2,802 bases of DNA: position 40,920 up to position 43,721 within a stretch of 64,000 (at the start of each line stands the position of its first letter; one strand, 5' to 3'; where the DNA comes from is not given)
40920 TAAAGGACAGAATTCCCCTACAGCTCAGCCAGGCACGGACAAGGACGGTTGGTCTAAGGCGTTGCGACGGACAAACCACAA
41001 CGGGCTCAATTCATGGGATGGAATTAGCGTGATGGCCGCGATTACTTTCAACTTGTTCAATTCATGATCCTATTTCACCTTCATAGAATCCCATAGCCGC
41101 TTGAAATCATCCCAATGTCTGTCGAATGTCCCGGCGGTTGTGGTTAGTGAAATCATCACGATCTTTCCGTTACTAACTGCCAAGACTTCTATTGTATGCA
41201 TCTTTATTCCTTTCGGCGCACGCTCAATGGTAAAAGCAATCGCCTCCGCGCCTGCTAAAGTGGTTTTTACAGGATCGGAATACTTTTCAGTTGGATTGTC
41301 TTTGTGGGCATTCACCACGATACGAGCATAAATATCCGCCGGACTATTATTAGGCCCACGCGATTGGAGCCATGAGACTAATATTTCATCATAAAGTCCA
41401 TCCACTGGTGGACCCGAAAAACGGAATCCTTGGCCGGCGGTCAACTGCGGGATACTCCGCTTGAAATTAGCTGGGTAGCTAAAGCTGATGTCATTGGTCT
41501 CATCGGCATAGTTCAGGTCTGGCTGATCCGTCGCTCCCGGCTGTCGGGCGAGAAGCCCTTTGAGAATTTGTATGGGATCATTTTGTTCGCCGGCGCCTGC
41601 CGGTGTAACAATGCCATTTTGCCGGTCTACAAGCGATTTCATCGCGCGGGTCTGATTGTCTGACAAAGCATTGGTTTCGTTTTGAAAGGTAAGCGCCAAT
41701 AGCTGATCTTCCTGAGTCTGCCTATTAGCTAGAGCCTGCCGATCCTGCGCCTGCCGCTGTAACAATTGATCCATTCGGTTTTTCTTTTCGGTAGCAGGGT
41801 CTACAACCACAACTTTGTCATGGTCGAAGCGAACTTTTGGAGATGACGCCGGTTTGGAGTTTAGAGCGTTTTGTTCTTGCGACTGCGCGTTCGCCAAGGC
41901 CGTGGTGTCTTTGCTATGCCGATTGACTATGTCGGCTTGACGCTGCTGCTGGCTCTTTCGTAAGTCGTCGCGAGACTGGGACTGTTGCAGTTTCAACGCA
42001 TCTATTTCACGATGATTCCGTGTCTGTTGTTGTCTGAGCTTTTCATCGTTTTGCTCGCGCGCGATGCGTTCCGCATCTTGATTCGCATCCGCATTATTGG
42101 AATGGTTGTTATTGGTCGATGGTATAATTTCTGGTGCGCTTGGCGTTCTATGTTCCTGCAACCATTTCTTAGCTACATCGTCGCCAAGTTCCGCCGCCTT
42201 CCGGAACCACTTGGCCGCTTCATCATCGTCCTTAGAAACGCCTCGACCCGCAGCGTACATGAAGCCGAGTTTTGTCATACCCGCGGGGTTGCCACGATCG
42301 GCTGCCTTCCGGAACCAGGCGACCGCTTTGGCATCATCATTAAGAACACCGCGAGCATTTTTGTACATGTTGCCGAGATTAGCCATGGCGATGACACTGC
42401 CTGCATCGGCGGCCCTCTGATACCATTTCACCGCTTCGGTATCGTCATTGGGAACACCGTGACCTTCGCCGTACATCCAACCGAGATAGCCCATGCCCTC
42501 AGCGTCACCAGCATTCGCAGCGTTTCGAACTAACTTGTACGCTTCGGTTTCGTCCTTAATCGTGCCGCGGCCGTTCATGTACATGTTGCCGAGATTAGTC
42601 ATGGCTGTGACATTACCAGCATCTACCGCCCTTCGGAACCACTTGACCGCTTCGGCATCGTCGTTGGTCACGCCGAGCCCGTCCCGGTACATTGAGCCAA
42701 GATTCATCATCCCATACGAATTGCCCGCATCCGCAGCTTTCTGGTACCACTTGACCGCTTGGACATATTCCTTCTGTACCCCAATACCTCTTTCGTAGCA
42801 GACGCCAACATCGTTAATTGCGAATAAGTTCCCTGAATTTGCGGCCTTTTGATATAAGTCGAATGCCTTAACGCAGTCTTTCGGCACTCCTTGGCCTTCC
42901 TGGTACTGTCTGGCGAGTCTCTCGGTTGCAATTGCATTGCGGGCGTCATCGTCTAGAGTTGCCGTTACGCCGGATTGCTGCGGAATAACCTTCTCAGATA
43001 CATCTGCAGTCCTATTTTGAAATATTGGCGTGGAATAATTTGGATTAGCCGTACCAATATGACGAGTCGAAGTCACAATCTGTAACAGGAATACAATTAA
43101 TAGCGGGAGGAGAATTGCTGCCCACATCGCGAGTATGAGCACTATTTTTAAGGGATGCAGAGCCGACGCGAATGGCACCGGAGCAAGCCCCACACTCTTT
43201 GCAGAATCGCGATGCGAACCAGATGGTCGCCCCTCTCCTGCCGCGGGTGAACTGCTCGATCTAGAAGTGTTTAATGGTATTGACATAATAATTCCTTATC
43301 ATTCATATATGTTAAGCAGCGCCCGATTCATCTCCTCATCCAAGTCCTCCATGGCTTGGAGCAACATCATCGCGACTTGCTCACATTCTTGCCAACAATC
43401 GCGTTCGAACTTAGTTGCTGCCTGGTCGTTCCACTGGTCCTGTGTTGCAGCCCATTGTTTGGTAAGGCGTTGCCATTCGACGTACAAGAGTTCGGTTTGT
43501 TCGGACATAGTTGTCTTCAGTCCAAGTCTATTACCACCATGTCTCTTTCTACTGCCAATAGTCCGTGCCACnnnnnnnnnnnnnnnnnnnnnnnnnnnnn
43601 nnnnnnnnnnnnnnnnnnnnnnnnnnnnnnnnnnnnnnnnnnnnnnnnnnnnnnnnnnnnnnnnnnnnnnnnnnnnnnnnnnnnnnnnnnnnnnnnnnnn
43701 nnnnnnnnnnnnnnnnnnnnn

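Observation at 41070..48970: Type VII-secretion-like locus (EssC/EccC-like FtsK ATPase + WXG100 pair + toxin/immunity + Sel1 protein) in an apparently Gram-negative-type, Planctomycete-like genome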

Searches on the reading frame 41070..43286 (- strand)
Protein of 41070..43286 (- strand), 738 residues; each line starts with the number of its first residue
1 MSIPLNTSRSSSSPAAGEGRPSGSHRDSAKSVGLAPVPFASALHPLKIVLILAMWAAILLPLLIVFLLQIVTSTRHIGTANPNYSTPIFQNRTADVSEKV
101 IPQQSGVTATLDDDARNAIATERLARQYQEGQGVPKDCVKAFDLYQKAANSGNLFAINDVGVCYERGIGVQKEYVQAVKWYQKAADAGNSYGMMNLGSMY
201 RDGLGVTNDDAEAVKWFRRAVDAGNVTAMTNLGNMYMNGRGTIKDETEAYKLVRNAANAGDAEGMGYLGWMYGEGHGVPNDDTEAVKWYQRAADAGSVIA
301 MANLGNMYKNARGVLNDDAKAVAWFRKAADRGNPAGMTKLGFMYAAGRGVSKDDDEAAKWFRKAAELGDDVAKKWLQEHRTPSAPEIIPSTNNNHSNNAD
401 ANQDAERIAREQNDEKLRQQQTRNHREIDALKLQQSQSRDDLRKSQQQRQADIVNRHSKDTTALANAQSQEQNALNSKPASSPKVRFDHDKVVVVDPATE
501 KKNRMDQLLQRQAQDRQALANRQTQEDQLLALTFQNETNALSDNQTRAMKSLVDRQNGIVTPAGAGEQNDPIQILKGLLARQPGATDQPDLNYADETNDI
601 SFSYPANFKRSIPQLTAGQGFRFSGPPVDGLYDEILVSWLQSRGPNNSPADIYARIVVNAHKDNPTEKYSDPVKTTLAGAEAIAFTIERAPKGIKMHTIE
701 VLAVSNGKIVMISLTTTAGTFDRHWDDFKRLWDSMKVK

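Call 3: search_protein_families(library=pfam, proteins=[window:41070-43286:-], max_evalue=0.1)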
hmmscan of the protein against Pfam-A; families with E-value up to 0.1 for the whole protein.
window:41070-43286:- (738 aa): 5 families
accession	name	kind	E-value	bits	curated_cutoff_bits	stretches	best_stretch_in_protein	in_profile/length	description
PF08238.18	Sel1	-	1.2e-66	219.2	30.7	7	335-369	2-36/36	Sel1 repeat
PF13176.12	TPR_7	-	1.6e-06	28.2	27.9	0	195-221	4-26/36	Tetratricopeptide repeat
PF01789.22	PsbP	-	0.023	15.2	23.5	0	692-737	110-155/155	PsbP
PF11775.14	CobT_C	-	0.061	13.4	21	0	178-219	86-127/220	Cobalamin biosynthesis protein CobT VWA domain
PF11941.14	DUF3459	-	0.083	13.7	22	0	196-234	15-53/90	Domain of unknown function (DUF3459)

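Call 4: search_protein_families(library=ncbifam, proteins=[window:41070-43286:-], max_evalue=0.1)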
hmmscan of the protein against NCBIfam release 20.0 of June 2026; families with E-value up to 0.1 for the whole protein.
window:41070-43286:- (738 aa): 5 families
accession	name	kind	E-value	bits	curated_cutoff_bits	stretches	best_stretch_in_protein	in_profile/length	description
NF033786.1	phenyl_MerG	equivalog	1.5e-27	97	350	2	141-261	52-181/217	phenylmercury resistance protein MerG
NF047621.1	FlgprotMotXVib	equivalog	4.2e-18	65.6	330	2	166-258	84-176/211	flagellar protein MotX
NF045484.1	TransRegExoR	equivalog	1.7e-15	57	450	4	319-368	60-109/267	exopolysaccharide production regulator ExoR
NF038194.1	AlgK_TPR_lipo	equivalog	2.3e-12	46.3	700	3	267-358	303-393/448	alginate biosynthesis TPR repeat lipoprotein AlgK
TIGR01949.1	ADH_synth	equivalog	3.7e-05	23.6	299.45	0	322-373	120-172/255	2-amino-3,7-dideoxy-D-threo-hept-6-ulosonate synthase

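Call 26: search_protein_families(library=padloc, proteins=[window:41070-43286:-], max_evalue=0.01)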
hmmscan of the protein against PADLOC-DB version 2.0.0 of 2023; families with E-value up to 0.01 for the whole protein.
window:41070-43286:- (738 aa): 0 families

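Call 37: list_cluster_members(proteins=[P0001, window:41070-43286:-, window:43888-44949:-, window:45252-45548:-, window:44968-45237:-])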
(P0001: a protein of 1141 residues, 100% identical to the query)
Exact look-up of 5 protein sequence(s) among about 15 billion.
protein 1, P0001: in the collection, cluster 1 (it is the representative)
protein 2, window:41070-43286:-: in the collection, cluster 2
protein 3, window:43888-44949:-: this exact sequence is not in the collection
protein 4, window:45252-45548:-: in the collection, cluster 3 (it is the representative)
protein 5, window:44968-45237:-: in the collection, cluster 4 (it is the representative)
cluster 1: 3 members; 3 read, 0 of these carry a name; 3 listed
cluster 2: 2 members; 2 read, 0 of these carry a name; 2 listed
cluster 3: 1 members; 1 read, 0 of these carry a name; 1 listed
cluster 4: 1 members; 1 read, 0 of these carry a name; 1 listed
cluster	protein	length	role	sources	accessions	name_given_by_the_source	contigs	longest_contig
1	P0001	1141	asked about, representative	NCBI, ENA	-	-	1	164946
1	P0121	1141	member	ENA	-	-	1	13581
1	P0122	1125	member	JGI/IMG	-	-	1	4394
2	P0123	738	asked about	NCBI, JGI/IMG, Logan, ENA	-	-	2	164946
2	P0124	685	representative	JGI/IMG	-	-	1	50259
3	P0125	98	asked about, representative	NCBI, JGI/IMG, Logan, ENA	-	-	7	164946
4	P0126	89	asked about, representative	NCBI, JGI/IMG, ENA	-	-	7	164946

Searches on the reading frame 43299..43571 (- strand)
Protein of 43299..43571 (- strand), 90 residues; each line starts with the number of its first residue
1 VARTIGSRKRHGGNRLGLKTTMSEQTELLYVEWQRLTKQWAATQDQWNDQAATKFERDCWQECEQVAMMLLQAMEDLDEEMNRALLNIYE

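Call 3: search_protein_families(library=pfam, proteins=[window:43299-43571:-], max_evalue=0.1)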
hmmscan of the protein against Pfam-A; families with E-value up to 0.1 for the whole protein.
window:43299-43571:- (90 aa): 3 families
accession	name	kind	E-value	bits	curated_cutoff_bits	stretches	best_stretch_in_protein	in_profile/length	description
PF06013.18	WXG100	-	0.0068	17.1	27.3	1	23-84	17-77/86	Proteins of 100 residues with WXG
PF24383.1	DUF7539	-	0.027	15.1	27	1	12-76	60-126/128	Family of unknown function (DUF7539)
PF01129.24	ART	-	0.099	12.4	22.3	0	33-86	34-87/222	NAD:arginine ADP-ribosyltransferase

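Call 4: search_protein_families(library=ncbifam, proteins=[window:43299-43571:-], max_evalue=0.1)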
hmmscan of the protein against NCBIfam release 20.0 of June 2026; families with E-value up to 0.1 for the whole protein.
window:43299-43571:- (90 aa): 1 family
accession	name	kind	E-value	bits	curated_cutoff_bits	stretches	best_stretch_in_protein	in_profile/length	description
TIGR03930.1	WXG100_ESAT6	subfamily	0.034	14.3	44.85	1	33-84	27-77/90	WXG100 family type VII secretion target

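Call 26: search_protein_families(library=padloc, proteins=[window:43299-43571:-], max_evalue=0.01)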
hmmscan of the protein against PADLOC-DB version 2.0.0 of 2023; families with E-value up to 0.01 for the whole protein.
window:43299-43571:- (90 aa): 0 families

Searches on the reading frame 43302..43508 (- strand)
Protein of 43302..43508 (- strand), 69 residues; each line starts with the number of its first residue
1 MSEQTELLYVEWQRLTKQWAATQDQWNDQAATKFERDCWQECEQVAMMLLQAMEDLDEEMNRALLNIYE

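Call 34: search_protein_families(library=pfam, alignment_id=A3, max_evalue=0.01)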
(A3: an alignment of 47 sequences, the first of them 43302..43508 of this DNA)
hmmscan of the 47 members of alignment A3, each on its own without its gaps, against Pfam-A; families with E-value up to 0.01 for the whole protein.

A. member 1, window:43302-43508:- (69 aa): 1 family
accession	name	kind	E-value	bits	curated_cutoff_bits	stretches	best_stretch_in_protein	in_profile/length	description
PF06013.18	WXG100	-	0.0078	16.9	27.3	1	11-63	26-77/86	Proteins of 100 residues with WXG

B. families by the number of members that match (of 47 scanned): 3 families
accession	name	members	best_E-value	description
PF06013.18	WXG100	2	3.8e-06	Proteins of 100 residues with WXG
PF06005.17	ZapB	1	0.0056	Cell division protein ZapB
PF08494.16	DEAD_assoc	1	0.0062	DEAD/H associated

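Call 36: search_solved_structures(query=A3, max_evalue=1)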
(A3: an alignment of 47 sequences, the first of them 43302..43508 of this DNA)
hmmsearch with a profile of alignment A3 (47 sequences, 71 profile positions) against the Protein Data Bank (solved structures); distinct sequences matched with E-value up to 1: 10.
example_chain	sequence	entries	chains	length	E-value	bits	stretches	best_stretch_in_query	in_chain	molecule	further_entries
2vs0_A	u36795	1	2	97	0.011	18.6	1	5-66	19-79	VIRULENCE FACTOR ESXA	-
2vrz_A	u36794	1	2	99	0.011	18.5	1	5-66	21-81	VIRULENCE FACTOR ESXA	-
6ttr_A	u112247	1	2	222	0.11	15.3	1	40-69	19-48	GGDEF diguanylate cyclase DgcB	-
1fmh_A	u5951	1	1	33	0.24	14.3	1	43-70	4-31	GENERAL CONTROL PROTEIN GCN4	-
5apw_A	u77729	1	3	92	0.39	13.6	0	41-67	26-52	GENERAL CONTROL PROTEIN GCN4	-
5apq_A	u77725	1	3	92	0.41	13.5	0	41-68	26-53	GENERAL CONTROL PROTEIN GCN4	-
5apt_A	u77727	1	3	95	0.43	13.5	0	41-68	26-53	GENERAL CONTROL PROTEIN GCN4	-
5aps_A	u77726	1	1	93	0.43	13.5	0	41-68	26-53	GENERAL CONTROL PROTEIN GCN4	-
5apu_A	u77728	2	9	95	0.49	13.3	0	41-67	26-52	GENERAL CONTROL PROTEIN GCN4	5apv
5apx_A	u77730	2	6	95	0.67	12.8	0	41-67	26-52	GENERAL CONTROL PROTEIN GCN4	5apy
